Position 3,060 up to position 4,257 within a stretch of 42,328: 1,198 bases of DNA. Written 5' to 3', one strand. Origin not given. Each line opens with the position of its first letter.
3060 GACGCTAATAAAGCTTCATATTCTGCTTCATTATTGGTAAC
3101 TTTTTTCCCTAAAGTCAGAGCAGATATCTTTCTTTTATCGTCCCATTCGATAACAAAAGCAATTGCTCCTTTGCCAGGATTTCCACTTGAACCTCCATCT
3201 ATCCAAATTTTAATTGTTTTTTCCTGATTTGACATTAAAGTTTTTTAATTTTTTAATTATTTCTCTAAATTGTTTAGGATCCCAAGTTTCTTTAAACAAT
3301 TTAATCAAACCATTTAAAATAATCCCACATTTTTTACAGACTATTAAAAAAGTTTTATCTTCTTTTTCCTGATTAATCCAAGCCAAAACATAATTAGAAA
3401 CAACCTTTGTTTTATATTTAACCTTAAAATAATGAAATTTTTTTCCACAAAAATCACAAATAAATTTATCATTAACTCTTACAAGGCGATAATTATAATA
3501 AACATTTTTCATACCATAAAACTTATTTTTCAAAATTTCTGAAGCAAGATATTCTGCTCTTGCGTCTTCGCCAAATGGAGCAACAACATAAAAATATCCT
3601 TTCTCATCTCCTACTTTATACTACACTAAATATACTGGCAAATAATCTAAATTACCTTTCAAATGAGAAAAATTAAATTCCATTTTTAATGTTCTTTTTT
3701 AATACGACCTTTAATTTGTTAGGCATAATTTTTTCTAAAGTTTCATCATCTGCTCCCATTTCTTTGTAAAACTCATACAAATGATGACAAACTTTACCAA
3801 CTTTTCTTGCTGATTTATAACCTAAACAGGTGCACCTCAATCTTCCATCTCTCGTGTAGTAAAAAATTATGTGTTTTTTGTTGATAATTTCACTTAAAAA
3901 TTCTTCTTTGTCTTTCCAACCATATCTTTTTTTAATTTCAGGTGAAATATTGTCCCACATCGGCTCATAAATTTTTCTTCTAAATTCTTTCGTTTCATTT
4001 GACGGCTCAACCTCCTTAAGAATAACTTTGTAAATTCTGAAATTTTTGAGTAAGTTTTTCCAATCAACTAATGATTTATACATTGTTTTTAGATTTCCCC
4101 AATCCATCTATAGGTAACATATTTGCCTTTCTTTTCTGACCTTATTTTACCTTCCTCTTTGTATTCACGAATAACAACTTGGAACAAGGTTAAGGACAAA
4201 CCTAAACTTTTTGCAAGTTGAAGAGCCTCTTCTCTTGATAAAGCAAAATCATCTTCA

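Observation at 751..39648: Genome-wide conserved gene-junction cassette (A/T)AGGTC(G/A)-AT-rich-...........ATG replacing Shine-Dalgarno sites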

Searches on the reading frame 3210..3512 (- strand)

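Call 17: search_protein_families(library=pfam, max_evalue=0.01, proteins=[window:3210-3512:-])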
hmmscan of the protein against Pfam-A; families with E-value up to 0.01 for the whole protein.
window:3210-3512:- (100 aa): 2 families
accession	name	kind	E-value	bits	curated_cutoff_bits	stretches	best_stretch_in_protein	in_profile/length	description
PF04810.20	zf-Sec23_Sec24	-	0.0012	19.3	25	0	57-71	2-16/39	Sec23/Sec24 zinc finger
PF10058.14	Zn_ribbon_10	-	0.0069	16.6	24.2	0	49-83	15-46/54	ER junction formation factor lunapark, zinc ribbon finger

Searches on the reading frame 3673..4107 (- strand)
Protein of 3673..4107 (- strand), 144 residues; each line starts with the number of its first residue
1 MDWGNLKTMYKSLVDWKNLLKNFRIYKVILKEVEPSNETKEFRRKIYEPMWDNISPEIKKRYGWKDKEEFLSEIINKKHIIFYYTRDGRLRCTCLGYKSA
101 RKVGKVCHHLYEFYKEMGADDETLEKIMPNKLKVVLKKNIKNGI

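Call 17: search_protein_families(library=pfam, max_evalue=0.01, proteins=[window:3673-4107:-])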
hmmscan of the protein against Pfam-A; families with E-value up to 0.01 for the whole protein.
window:3673-4107:- (144 aa): 0 families

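Call 60: search_protein_families(library=phrogs, max_evalue=0.01, proteins=[window:3673-4107:-])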
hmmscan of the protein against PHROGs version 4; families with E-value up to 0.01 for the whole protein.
window:3673-4107:- (144 aa): 1 family
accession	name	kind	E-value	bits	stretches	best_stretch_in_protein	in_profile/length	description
phrog_18903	-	unknown function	0.0089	17.2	0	109-136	60-87/101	-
